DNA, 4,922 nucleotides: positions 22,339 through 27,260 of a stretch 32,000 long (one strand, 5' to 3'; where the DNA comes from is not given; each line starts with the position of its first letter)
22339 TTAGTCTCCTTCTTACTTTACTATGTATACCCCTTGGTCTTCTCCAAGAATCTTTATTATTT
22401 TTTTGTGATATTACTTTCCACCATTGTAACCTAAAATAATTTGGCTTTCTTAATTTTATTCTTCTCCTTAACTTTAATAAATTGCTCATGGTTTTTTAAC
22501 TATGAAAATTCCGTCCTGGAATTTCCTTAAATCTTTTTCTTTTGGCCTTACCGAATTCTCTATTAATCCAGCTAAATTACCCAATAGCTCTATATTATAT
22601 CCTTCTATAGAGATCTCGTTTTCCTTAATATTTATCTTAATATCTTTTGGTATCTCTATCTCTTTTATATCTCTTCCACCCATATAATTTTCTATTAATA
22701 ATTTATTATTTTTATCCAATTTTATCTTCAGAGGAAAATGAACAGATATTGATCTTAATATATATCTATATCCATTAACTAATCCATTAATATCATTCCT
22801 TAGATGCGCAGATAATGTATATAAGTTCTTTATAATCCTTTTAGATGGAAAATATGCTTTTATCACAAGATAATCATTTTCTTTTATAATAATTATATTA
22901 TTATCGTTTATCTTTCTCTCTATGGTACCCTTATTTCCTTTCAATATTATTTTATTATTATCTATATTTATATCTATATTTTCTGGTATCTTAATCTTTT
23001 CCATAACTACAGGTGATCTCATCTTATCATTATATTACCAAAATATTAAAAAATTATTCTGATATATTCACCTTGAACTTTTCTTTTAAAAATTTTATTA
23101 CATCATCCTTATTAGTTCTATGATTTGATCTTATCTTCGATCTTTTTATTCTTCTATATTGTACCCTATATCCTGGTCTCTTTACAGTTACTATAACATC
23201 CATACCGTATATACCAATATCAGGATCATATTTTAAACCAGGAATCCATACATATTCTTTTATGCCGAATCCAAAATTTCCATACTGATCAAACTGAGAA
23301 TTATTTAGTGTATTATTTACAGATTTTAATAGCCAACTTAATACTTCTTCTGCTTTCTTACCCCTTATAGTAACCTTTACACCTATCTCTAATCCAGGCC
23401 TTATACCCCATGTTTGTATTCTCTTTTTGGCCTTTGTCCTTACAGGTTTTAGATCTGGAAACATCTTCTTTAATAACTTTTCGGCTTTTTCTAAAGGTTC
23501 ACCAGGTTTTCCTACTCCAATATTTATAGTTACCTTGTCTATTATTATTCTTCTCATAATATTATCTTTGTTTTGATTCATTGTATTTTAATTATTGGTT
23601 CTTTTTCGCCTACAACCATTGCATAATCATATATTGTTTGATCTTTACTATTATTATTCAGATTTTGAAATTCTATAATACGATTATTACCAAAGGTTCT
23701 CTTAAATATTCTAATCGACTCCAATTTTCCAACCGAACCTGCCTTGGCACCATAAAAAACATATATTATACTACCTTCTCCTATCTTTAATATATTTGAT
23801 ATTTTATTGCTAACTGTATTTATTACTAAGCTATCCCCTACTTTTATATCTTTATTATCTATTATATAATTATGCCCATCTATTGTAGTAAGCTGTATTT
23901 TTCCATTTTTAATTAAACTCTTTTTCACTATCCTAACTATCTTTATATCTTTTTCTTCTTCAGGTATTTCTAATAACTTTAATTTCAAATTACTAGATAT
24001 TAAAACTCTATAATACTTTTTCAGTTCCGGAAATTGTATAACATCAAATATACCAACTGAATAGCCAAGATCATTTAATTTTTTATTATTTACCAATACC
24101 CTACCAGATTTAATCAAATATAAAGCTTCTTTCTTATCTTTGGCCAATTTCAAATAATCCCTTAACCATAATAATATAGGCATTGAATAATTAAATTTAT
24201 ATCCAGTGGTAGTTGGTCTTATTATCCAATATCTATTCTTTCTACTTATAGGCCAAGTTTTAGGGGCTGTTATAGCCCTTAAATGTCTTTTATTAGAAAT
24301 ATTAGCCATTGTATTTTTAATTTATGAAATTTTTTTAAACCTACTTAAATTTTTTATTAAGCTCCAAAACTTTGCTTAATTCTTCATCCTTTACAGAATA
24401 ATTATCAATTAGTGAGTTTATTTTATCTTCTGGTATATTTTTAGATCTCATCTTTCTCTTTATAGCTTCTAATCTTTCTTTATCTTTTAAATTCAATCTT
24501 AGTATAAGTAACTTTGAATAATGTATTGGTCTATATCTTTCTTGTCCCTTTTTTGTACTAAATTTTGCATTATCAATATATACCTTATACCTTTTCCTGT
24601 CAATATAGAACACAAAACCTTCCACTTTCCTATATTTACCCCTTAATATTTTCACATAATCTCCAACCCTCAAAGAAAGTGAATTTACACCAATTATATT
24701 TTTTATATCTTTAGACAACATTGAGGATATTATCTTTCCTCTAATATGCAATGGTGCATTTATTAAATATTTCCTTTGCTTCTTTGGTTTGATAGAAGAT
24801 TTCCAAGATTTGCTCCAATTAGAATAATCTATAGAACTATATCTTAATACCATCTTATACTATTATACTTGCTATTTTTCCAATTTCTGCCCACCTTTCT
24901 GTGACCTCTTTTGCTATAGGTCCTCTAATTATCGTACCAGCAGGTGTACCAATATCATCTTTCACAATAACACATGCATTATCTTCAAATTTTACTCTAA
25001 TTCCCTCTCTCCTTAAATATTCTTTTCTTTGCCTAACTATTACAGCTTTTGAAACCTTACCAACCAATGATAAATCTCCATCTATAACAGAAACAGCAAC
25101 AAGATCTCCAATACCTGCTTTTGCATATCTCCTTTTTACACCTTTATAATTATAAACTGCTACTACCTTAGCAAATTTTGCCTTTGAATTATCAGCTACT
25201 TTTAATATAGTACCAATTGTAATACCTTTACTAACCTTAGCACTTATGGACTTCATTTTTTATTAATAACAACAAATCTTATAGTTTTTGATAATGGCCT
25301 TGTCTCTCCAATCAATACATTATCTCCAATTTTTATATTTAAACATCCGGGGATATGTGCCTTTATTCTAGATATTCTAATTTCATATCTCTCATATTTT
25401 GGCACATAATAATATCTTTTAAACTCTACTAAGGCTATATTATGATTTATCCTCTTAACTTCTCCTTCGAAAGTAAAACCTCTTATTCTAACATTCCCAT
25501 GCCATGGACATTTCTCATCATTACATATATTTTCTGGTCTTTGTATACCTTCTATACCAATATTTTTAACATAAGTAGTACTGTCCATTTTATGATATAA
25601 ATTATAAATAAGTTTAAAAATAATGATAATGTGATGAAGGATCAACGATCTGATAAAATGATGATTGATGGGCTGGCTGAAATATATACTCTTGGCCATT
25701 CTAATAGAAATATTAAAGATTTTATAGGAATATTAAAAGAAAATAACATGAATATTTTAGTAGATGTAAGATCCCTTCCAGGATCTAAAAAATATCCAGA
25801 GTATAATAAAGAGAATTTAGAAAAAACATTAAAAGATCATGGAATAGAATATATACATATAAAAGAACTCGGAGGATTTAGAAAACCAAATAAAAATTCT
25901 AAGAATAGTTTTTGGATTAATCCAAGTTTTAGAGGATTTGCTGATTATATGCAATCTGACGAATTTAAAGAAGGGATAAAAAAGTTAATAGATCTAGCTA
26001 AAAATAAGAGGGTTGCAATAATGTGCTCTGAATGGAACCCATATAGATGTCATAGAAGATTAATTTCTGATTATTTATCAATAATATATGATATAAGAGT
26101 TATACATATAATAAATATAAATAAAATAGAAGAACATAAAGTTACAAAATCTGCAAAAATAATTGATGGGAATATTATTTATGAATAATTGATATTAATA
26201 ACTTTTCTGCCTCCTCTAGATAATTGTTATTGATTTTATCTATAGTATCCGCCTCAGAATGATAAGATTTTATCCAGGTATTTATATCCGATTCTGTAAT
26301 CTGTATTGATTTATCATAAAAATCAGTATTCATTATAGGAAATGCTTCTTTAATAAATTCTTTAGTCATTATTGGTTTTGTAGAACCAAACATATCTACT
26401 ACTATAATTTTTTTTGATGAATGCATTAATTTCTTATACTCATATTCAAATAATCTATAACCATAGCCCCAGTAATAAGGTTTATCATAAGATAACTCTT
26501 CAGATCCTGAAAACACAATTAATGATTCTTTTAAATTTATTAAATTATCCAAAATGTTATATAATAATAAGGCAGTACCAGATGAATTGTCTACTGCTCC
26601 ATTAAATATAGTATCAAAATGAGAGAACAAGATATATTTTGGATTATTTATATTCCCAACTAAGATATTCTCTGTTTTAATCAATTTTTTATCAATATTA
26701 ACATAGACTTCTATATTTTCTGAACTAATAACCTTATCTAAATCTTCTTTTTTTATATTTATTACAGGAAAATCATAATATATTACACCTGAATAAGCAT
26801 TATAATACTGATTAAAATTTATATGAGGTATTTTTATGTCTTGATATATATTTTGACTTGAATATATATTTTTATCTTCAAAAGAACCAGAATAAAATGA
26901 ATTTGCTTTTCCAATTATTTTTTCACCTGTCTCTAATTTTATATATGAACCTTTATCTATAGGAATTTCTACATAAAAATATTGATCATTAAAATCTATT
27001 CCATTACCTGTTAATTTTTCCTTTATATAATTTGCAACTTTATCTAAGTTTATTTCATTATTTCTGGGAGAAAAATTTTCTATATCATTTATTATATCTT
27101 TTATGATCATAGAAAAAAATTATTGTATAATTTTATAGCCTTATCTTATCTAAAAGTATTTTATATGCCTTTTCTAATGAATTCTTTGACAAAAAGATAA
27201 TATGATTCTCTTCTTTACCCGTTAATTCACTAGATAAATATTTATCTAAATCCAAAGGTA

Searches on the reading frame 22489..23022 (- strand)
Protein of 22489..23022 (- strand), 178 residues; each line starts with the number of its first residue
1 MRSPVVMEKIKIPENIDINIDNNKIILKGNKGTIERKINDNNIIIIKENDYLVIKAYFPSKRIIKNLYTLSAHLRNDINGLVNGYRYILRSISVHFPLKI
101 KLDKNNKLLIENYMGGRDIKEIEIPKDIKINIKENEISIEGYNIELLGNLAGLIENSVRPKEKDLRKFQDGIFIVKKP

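Call 114: search_protein_families(library=pfam, proteins=[window:22489-23022:-], max_evalue=0.001)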
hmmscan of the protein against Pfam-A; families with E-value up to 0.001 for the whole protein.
window:22489-23022:- (178 aa): 1 family
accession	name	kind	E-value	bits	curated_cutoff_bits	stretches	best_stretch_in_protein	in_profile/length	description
PF00347.28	Ribosomal_L6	-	1e-10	42.6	27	1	109-171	13-80/80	Ribosomal protein L6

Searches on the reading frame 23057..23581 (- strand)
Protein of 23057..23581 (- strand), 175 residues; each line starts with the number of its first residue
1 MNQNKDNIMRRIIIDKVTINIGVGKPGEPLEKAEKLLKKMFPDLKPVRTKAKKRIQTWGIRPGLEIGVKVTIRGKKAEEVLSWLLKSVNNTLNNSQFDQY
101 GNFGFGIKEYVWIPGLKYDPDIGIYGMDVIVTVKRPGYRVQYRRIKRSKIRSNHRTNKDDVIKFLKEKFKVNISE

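Call 114: search_protein_families(library=pfam, proteins=[window:23057-23581:-], max_evalue=0.001)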
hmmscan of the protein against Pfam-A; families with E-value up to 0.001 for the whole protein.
window:23057-23581:- (175 aa): 2 families
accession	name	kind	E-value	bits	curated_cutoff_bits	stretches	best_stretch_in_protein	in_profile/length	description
PF00673.26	Ribosomal_L5_C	-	3.3e-20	72.5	27.8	1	65-140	1-79/94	ribosomal L5P family C-terminus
PF00281.24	Ribosomal_L5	-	1.4e-14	54.6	34.9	1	7-61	1-57/57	Ribosomal protein L5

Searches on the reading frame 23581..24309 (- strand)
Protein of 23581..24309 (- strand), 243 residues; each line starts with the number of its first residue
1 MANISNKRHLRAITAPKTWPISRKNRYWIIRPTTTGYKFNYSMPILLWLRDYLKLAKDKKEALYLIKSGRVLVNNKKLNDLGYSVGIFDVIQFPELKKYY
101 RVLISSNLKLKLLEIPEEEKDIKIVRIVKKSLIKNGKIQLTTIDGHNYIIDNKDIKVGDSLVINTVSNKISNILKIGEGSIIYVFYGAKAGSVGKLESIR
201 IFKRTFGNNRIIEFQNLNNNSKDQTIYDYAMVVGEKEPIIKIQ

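Call 114: search_protein_families(library=pfam, proteins=[window:23581-24309:-], max_evalue=0.001)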
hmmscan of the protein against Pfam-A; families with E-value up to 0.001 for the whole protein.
window:23581-24309:- (243 aa): 3 families
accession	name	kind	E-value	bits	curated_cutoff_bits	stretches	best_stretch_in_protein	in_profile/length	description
PF00900.26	Ribosomal_S4e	-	3.4e-20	72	25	1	97-170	2-75/75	Ribosomal family S4e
PF08071.17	RS4NT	-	1.6e-09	38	27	1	7-33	4-30/37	RS4NT (NUC023) domain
PF01479.30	S4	-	1.1e-06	28.7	22.8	1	53-91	10-48/48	S4 domain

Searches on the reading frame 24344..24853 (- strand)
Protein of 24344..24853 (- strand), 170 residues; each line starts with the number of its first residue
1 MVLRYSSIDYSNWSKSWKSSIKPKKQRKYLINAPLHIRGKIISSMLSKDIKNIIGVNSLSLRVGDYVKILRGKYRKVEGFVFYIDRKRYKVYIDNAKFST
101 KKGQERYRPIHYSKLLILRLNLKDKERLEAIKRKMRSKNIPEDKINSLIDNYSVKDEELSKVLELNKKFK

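Call 114: search_protein_families(library=pfam, proteins=[window:24344-24853:-], max_evalue=0.001)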
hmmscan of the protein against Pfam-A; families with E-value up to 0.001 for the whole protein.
window:24344-24853:- (170 aa): 1 family
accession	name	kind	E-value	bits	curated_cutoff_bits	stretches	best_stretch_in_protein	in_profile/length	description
PF16906.11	Ribosomal_L26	-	1.3e-18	67.7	28.8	1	20-134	1-82/82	Ribosomal proteins L26 eukaryotic, L24P archaeal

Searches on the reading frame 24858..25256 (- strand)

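Call 114: search_protein_families(library=pfam, proteins=[window:24858-25256:-], max_evalue=0.001)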
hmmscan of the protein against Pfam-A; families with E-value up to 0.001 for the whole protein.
window:24858-25256:- (133 aa): 1 family
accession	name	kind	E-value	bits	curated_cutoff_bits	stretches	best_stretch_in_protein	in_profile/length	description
PF00238.24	Ribosomal_L14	-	4.8e-30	104.4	23.6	1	12-133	2-122/122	Ribosomal protein L14p/L23e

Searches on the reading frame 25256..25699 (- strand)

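Call 114: search_protein_families(library=pfam, proteins=[window:25256-25699:-], max_evalue=0.001)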
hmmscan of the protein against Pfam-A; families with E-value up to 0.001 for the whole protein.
window:25256-25699:- (148 aa): 2 families
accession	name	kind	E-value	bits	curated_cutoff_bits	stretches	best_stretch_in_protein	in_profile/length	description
PF00366.26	Ribosomal_S17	-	6.2e-18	65.1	25.9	1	88-145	11-67/68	Ribosomal protein S17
PF16205.10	Ribosomal_S17_N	-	0.00012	22.9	27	1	39-75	28-67/69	Ribosomal_S17 N-terminal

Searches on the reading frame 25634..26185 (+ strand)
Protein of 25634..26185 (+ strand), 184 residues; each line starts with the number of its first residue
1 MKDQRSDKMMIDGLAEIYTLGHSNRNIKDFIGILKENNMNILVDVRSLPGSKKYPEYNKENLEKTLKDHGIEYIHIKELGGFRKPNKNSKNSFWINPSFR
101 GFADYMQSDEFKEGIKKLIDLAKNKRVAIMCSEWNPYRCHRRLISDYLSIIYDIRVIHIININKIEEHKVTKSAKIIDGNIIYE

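Call 114: search_protein_families(library=pfam, proteins=[window:25634-26185:+], max_evalue=0.001)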
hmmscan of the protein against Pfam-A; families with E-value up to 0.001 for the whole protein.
window:25634-26185:+ (184 aa): 2 families
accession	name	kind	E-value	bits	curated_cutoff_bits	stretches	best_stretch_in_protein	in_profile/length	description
PF04343.18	DUF488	-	1.9e-32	112.8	22.2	1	27-148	2-121/121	Domain of unknown function DUF488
PF22751.1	DUF488-N3a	-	0.00016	22.4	27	1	97-148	62-114/118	Active DUF488-N3 subclade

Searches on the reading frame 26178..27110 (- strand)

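Call 114: search_protein_families(library=pfam, proteins=[window:26178-27110:-], max_evalue=0.001)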
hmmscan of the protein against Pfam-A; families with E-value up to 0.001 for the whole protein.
window:26178-27110:- (311 aa): 1 family
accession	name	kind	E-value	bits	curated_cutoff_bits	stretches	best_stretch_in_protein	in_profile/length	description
PF04389.22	Peptidase_M28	-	5.6e-08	33.2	21.3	0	157-247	13-101/193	Peptidase family M28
